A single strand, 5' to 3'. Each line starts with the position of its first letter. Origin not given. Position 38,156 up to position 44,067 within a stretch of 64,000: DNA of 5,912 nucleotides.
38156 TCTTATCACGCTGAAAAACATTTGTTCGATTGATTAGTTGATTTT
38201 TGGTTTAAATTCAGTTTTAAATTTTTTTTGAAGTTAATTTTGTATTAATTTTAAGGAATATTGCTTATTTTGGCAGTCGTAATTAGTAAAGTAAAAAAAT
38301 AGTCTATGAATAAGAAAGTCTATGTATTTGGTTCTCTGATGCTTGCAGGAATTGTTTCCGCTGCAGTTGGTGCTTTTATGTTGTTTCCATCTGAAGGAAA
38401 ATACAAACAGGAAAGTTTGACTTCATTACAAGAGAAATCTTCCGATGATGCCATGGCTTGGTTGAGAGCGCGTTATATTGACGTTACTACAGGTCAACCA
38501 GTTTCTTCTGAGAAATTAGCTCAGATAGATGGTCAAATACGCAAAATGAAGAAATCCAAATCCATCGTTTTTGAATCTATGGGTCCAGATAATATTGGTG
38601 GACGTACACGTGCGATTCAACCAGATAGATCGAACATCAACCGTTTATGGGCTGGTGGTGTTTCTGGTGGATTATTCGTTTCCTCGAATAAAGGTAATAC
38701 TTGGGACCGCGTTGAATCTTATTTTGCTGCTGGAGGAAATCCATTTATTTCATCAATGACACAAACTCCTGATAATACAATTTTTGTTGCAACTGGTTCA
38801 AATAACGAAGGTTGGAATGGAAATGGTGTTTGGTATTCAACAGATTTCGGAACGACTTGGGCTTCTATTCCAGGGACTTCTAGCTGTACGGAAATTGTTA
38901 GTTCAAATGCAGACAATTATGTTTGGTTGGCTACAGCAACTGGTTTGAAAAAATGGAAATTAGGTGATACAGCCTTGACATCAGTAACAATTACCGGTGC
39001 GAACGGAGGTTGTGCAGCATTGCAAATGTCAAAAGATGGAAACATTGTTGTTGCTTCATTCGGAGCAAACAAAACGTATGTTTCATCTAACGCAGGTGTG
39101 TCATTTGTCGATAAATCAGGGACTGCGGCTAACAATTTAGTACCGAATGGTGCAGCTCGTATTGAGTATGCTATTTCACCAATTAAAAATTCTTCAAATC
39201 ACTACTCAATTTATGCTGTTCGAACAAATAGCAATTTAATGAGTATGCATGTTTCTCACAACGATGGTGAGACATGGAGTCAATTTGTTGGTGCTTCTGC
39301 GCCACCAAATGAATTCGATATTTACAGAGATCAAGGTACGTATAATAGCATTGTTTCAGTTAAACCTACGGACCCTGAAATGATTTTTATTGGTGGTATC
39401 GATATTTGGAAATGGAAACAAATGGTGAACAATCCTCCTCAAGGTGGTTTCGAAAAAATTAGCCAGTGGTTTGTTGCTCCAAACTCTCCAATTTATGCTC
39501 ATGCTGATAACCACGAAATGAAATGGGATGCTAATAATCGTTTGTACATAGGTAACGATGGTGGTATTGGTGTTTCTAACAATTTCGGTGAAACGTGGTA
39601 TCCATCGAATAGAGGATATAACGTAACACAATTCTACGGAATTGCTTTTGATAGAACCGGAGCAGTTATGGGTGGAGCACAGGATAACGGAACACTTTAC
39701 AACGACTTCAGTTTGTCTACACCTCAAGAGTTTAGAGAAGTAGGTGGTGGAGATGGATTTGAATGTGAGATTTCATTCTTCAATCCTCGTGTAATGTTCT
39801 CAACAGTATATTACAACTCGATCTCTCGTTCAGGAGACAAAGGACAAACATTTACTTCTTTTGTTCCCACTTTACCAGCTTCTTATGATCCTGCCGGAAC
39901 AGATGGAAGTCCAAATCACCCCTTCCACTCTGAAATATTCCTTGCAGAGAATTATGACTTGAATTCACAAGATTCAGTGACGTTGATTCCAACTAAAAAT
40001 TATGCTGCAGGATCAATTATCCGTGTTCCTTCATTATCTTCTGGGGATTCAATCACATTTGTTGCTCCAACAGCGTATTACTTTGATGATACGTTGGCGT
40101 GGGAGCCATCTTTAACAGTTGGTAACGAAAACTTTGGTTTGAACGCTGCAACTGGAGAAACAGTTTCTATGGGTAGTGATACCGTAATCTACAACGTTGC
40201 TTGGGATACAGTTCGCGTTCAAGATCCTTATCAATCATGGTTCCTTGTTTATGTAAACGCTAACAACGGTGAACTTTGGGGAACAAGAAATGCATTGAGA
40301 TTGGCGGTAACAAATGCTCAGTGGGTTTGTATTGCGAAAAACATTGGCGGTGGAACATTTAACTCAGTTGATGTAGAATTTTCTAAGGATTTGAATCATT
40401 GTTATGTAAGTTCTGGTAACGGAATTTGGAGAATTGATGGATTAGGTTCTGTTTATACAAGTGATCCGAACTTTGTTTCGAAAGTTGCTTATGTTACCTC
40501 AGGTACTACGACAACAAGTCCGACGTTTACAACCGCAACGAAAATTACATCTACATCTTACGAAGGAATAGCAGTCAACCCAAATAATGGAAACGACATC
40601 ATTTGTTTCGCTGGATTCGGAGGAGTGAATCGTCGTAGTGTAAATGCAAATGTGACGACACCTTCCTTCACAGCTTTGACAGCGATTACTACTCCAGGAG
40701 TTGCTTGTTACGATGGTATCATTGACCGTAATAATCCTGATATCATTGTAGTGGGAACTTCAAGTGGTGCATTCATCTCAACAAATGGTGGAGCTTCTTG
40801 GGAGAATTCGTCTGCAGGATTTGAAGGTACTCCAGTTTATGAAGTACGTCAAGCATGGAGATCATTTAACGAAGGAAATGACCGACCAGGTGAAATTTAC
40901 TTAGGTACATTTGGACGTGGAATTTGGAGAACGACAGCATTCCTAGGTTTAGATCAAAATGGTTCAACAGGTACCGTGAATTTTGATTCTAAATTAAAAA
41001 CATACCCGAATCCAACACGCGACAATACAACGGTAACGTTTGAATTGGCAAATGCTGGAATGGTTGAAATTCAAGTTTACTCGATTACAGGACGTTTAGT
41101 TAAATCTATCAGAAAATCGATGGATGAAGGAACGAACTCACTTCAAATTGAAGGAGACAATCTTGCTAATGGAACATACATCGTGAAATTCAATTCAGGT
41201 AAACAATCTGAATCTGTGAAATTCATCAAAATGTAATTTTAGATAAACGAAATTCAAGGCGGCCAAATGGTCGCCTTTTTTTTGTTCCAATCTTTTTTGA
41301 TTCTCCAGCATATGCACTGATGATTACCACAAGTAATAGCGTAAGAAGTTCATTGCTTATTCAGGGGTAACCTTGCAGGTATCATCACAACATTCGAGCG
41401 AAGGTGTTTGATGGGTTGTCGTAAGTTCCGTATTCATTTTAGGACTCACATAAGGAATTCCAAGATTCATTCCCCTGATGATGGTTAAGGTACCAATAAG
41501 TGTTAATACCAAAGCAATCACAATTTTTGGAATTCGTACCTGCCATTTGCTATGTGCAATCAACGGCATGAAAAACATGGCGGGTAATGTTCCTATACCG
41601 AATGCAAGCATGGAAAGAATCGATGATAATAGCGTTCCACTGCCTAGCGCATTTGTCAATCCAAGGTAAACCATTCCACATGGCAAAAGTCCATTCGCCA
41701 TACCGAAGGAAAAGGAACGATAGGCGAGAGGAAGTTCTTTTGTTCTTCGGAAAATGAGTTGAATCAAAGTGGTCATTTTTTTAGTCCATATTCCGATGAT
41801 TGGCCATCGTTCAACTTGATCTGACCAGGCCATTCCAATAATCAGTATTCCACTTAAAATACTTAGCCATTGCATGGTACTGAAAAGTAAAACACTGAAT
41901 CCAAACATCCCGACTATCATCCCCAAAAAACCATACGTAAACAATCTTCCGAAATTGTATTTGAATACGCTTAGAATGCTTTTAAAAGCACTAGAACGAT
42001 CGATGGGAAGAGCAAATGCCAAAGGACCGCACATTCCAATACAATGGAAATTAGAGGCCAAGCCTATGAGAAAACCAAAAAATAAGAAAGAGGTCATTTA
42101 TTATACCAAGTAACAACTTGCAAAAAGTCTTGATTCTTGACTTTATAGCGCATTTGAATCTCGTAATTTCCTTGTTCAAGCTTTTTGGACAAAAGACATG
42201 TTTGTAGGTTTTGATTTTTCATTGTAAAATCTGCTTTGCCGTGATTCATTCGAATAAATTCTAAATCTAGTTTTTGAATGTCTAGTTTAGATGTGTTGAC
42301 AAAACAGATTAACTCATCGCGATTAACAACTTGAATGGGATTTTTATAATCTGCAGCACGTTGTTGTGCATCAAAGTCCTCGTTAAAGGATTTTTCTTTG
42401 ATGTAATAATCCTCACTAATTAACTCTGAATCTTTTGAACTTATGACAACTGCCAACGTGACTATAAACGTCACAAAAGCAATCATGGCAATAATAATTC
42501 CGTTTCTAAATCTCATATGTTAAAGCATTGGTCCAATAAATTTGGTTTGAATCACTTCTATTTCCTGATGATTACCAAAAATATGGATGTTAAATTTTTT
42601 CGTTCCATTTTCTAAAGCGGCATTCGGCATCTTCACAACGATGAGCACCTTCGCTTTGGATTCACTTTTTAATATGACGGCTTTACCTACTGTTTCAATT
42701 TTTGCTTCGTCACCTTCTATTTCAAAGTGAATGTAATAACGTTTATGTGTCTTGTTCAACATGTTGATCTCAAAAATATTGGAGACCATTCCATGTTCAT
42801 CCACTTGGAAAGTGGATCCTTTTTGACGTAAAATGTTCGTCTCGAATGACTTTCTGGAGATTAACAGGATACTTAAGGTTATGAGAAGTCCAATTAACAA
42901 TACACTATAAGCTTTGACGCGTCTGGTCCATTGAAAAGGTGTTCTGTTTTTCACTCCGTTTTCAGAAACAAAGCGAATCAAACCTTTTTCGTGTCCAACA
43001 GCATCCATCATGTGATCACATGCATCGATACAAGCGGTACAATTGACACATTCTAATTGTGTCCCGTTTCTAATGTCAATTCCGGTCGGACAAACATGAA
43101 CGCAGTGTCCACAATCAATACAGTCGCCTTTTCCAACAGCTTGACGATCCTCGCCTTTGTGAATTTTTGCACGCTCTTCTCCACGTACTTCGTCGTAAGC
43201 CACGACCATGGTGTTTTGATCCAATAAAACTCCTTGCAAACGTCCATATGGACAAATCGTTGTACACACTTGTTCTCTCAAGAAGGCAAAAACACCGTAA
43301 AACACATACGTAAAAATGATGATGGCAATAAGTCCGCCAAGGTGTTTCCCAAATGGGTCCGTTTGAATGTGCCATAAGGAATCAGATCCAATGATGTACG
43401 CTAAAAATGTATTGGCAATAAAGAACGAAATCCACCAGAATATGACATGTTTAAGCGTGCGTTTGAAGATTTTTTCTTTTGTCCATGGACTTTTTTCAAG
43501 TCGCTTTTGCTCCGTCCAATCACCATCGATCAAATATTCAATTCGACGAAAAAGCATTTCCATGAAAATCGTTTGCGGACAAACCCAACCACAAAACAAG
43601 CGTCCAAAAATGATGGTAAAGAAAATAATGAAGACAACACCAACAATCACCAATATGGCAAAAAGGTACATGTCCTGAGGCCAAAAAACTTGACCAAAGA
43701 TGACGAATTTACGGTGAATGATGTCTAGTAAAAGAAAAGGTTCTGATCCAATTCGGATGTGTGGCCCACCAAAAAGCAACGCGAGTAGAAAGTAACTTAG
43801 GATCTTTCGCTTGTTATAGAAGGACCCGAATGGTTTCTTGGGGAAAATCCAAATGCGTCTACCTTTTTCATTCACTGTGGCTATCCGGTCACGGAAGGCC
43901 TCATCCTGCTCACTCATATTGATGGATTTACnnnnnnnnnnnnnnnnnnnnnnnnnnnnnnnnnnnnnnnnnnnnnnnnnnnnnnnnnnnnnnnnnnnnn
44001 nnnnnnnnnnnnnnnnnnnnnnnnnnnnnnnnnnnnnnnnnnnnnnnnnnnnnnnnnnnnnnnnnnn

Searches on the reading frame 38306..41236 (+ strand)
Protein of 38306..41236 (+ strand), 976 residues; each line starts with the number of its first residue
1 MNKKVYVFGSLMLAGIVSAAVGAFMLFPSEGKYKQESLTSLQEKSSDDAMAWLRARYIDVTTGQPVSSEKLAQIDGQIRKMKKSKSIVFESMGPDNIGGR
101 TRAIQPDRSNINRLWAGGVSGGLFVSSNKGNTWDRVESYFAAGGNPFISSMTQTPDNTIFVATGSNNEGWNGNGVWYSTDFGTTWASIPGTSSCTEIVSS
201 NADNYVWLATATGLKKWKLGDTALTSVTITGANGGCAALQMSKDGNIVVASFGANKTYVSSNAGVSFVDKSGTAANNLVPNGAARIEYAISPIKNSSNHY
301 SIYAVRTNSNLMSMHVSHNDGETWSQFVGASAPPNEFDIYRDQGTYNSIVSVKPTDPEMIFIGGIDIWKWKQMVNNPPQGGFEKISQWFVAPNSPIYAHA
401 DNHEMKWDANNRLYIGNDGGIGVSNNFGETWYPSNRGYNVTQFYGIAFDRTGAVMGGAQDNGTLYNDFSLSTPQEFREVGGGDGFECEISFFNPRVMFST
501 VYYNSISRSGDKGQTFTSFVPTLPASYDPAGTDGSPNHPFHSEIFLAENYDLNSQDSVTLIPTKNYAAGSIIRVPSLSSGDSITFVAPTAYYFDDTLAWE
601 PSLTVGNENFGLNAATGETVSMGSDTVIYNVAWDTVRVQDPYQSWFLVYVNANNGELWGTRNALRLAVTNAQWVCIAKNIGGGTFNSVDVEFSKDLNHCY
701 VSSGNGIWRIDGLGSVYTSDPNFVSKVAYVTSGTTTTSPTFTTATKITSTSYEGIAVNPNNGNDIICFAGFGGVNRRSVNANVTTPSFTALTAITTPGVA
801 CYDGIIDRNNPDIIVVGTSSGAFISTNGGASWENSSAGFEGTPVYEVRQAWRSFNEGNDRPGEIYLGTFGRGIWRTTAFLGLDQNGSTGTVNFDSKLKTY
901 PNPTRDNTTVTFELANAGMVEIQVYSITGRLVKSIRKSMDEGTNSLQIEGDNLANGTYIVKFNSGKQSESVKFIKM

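Call 55: search_protein_families(library=pfam, proteins=[window:38306-41236:+], max_evalue=0.00001)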
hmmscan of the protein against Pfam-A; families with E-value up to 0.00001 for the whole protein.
window:38306-41236:+ (976 aa): 2 families
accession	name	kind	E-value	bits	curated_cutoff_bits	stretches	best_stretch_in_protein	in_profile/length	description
PF18962.6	Por_Secre_tail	-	5.9e-14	52.6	27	1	900-974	2-74/75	Secretion system C-terminal sorting domain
PF15902.12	Sortilin-Vps10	-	7.8e-09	35.3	33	0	103-190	27-114/446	Sortilin, neurotensin receptor 3,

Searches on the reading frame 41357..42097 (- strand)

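Call 55: search_protein_families(library=pfam, proteins=[window:41357-42097:-], max_evalue=0.00001)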
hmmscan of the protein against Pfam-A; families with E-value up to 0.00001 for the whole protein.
window:41357-42097:- (246 aa): 1 family
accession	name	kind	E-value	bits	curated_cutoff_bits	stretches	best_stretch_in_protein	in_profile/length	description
PF13386.12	DsbD_2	-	1.3e-37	130.1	24.9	1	8-191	2-187/199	Cytochrome C biogenesis protein transmembrane region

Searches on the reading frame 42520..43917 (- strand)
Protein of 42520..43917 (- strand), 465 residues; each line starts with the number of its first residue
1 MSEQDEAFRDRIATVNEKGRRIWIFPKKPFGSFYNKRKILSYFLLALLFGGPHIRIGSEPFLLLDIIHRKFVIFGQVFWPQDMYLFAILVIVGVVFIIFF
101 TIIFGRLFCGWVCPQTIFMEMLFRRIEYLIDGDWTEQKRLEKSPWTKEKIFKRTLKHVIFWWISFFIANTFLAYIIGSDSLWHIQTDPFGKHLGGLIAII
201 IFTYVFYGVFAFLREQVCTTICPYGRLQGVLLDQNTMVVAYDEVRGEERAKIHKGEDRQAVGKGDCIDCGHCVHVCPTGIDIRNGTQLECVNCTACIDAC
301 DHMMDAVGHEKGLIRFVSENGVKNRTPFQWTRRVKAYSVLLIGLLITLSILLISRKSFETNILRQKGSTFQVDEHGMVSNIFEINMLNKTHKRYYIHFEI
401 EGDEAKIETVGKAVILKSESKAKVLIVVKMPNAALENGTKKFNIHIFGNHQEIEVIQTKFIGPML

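Call 55: search_protein_families(library=pfam, proteins=[window:42520-43917:-], max_evalue=0.00001)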
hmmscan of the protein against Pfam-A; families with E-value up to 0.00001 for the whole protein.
window:42520-43917:- (465 aa): 9 families
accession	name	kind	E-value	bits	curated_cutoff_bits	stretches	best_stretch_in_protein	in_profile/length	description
PF13746.11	Fer4_18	-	1.3e-41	141.8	27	1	213-318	1-113/114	4Fe-4S dicluster domain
PF11614.14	FixG_C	-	2.2e-18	67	25.6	1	350-463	3-119/119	IG-like fold at C-terminal of FixG, putative oxidoreductase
PF12801.12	Fer4_5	-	5.5e-12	45.9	22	1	87-124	2-39/48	4Fe-4S binding domain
PF13187.11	Fer4_9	-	1.6e-09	38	27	1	218-279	8-50/52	4Fe-4S dicluster domain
PF12838.12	Fer4_7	-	8.2e-08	33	27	0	217-280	7-52/52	4Fe-4S dicluster domain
PF13237.11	Fer4_10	-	1.3e-07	31.9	25.5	0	217-277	14-53/53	4Fe-4S dicluster domain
PF13484.11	Fer4_16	-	2.1e-07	32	30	0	217-278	7-65/66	4Fe-4S double cluster binding domain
PF13534.11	Fer4_17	-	1.3e-06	29.3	22.2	0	217-281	7-61/61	4Fe-4S dicluster domain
PF13183.11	Fer4_8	-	4.6e-06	27.5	27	0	217-280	10-68/68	4Fe-4S dicluster domain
